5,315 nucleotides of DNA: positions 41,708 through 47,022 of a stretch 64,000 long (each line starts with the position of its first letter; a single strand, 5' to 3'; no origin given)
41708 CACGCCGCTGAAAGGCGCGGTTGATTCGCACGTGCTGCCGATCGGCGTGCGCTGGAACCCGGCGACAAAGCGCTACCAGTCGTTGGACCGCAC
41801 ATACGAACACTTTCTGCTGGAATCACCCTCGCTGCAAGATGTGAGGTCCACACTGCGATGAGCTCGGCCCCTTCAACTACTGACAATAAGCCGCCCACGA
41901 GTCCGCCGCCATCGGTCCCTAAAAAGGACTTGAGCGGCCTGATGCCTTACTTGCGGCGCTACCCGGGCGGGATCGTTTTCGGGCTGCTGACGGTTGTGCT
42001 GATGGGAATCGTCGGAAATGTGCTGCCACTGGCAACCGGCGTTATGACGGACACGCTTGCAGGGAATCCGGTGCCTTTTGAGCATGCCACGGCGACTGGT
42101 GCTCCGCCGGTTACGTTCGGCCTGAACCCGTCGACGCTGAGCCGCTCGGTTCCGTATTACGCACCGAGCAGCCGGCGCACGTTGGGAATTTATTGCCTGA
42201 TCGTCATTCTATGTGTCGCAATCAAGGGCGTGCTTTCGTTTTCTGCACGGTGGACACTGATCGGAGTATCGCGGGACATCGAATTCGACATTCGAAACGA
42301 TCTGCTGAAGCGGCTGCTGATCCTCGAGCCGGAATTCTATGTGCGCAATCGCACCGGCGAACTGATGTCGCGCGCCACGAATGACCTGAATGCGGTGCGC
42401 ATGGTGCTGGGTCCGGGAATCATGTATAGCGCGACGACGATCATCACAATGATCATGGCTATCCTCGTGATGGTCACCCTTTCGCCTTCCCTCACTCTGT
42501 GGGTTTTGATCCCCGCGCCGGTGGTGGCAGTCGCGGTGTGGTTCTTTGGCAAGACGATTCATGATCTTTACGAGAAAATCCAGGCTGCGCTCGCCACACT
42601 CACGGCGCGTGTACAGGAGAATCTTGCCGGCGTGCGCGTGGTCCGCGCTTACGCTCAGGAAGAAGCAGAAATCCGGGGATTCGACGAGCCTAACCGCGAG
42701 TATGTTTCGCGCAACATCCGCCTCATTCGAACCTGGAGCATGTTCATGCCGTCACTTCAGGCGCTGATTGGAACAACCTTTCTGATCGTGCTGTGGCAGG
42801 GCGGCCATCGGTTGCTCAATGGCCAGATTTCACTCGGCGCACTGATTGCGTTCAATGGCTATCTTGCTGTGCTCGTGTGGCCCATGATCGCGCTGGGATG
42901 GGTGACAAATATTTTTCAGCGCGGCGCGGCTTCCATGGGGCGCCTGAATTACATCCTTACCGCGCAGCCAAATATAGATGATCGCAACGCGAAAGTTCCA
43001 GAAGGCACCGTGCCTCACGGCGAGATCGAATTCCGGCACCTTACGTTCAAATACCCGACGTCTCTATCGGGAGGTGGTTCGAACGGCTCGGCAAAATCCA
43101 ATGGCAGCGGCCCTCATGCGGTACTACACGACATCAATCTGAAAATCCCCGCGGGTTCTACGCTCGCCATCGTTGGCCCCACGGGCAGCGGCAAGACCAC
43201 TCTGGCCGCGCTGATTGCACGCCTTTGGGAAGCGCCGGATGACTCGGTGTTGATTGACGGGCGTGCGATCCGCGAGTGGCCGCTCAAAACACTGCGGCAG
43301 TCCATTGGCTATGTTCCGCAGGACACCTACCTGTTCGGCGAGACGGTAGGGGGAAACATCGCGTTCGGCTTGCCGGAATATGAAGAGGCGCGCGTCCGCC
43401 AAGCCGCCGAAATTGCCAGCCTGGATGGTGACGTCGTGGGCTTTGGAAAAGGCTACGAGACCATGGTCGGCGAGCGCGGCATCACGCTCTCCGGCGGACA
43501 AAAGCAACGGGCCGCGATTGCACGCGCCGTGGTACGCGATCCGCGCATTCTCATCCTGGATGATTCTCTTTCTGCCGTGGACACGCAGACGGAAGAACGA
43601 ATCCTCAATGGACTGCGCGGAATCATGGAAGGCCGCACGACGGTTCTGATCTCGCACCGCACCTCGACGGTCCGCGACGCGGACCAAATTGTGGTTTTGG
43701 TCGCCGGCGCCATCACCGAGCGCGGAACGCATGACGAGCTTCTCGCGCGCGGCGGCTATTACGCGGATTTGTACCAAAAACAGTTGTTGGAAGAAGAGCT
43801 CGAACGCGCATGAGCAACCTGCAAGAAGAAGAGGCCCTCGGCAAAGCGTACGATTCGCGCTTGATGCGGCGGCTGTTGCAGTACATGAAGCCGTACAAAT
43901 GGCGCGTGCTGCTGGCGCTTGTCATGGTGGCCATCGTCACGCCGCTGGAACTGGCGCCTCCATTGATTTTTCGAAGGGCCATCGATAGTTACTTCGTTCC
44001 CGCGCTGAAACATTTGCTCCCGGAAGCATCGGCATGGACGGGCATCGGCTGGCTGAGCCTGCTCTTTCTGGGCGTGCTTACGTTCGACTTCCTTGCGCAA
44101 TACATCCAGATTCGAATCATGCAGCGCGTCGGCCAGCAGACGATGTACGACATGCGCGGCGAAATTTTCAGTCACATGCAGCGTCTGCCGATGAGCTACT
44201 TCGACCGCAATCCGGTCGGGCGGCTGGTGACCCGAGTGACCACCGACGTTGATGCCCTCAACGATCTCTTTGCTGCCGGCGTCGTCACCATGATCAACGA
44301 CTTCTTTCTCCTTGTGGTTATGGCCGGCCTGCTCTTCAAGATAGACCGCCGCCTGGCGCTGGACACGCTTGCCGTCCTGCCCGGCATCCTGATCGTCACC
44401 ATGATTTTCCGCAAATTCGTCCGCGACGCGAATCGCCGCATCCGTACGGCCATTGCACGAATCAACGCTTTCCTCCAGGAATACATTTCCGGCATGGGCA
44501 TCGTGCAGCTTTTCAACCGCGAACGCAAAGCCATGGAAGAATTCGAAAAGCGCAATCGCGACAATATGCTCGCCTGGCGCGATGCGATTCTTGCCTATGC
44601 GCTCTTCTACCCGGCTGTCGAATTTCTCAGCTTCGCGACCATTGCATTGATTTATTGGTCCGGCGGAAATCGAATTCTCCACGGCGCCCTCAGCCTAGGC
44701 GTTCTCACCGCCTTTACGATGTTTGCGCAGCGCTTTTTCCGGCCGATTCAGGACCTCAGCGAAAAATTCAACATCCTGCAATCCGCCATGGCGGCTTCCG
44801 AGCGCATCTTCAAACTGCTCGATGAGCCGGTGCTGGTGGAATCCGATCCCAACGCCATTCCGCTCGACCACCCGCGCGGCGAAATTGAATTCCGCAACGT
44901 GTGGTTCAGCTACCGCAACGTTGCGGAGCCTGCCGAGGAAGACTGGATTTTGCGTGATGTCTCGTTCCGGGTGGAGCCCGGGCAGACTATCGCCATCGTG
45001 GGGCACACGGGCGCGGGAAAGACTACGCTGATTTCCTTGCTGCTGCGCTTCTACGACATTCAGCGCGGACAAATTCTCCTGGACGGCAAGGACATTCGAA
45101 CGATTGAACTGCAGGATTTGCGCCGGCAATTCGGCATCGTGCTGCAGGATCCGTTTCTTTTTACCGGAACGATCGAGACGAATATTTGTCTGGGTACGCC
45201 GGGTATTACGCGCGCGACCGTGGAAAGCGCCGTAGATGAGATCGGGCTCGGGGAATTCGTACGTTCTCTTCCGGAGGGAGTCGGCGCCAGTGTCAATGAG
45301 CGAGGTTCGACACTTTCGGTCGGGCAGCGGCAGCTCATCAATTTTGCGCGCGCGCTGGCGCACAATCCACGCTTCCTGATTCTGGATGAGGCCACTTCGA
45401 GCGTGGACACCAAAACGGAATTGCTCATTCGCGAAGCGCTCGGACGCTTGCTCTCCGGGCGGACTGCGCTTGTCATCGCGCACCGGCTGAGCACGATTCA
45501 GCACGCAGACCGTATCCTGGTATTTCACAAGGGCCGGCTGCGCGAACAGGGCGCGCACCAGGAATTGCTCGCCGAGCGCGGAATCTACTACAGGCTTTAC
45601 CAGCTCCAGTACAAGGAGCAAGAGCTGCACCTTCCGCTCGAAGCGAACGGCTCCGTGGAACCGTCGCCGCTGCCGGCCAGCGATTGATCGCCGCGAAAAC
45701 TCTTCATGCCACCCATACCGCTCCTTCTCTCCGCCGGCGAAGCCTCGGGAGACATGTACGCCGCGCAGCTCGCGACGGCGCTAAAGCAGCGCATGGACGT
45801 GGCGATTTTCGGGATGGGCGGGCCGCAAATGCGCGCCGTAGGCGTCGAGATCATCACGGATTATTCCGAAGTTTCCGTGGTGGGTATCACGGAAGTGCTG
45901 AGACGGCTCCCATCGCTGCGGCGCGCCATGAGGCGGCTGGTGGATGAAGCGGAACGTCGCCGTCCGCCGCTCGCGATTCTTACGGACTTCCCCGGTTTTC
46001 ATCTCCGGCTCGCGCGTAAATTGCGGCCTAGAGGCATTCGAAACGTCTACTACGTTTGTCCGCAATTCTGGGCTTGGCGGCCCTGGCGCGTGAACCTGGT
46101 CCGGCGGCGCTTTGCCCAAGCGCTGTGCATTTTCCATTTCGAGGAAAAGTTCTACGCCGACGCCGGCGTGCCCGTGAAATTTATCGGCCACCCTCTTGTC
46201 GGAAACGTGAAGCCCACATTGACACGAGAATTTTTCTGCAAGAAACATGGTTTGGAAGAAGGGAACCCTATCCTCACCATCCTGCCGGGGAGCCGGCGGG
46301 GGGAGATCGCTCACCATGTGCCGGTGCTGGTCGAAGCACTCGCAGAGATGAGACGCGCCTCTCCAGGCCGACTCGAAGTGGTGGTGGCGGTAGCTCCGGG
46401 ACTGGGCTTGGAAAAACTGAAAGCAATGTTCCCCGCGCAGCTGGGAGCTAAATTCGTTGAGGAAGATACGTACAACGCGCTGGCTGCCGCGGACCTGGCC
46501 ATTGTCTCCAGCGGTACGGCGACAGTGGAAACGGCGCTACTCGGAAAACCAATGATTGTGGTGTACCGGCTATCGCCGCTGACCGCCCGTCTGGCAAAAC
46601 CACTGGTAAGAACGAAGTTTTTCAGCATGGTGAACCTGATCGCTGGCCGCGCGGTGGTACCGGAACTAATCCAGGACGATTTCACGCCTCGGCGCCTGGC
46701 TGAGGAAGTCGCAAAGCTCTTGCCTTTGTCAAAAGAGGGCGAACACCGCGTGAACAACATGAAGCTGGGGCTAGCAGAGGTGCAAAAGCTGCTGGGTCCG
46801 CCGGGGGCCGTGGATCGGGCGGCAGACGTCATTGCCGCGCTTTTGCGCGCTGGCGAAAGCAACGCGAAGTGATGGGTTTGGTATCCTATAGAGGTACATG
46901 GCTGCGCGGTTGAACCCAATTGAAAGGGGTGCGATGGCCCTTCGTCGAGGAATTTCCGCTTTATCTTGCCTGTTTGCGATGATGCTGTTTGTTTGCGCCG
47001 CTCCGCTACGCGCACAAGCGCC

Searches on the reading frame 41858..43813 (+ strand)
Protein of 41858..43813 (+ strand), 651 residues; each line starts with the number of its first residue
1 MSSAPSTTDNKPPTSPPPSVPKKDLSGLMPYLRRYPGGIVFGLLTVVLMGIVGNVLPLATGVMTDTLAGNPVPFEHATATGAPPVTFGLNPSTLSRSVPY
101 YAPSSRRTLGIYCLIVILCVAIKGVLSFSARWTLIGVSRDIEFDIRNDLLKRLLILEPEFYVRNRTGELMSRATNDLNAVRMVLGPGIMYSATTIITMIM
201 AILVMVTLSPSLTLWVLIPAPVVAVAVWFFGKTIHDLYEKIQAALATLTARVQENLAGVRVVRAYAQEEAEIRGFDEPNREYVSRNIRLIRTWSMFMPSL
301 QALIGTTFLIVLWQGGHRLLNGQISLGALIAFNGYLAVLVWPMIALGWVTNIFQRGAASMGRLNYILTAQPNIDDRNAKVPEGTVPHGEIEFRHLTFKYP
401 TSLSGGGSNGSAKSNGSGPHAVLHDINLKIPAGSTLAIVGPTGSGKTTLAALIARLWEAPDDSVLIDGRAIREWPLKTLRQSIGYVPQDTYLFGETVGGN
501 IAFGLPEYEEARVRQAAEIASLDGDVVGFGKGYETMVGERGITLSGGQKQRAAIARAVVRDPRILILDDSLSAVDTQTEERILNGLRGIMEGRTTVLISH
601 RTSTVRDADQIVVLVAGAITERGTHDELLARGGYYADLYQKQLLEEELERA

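Call 22: search_protein_families(library=pfam, proteins=[window:41858-43813:+], max_evalue=0.00001)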
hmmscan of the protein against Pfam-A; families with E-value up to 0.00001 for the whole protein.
window:41858-43813:+ (651 aa): 2 families
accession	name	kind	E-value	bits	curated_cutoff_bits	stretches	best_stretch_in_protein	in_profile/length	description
PF00664.28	ABC_membrane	-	1.2e-48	166.7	28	1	89-343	17-274/274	ABC transporter transmembrane region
PF00005.33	ABC_tran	-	1.4e-29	103.8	25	1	423-570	1-135/137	ABC transporter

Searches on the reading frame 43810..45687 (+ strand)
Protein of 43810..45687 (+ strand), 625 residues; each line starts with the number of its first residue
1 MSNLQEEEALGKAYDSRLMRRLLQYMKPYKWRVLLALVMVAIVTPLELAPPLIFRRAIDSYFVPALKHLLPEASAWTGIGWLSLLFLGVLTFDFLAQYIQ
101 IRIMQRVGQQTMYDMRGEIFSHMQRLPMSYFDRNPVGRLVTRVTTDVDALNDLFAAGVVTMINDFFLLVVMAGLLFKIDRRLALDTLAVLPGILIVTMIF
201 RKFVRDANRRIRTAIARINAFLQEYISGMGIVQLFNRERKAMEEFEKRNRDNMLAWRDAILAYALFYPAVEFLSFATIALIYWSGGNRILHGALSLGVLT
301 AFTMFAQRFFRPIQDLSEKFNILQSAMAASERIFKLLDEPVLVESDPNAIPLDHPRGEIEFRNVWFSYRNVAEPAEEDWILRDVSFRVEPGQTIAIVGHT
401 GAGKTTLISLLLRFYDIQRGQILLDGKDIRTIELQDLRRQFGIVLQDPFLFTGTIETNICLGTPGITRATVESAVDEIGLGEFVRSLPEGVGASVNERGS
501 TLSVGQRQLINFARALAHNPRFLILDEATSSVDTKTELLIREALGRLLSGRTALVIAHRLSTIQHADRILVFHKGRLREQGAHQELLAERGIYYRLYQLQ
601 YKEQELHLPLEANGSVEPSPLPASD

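Call 22: search_protein_families(library=pfam, proteins=[window:43810-45687:+], max_evalue=0.00001)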
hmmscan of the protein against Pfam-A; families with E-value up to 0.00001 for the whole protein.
window:43810-45687:+ (625 aa): 3 families
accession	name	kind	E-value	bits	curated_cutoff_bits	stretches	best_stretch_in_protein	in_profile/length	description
PF00664.28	ABC_membrane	-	4e-54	184.6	28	1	34-312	2-273/274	ABC transporter transmembrane region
PF00005.33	ABC_tran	-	8.5e-32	111.1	25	1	381-530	1-137/137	ABC transporter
PF13401.12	AAA_22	-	1.6e-06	28.9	27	1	392-530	6-95/130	AAA domain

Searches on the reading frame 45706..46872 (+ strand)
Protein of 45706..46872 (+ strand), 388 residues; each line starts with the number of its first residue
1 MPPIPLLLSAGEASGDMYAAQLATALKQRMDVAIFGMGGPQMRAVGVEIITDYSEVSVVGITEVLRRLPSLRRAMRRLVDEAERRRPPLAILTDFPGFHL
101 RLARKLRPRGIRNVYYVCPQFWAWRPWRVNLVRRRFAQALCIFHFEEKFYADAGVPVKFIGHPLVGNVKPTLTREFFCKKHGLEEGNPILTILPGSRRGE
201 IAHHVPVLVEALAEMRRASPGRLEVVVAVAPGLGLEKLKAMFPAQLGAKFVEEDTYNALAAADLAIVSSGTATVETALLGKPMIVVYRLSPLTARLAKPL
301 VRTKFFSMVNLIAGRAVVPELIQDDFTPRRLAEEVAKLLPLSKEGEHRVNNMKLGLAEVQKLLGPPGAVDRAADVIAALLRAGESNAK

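Call 22: search_protein_families(library=pfam, proteins=[window:45706-46872:+], max_evalue=0.00001)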
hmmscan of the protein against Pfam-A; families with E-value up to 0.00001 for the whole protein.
window:45706-46872:+ (388 aa): 1 family
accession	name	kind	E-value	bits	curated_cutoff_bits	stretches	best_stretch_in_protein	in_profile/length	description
PF02684.21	LpxB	-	1.1e-92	311.2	22.6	1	7-342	2-342/374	Lipid-A-disaccharide synthetase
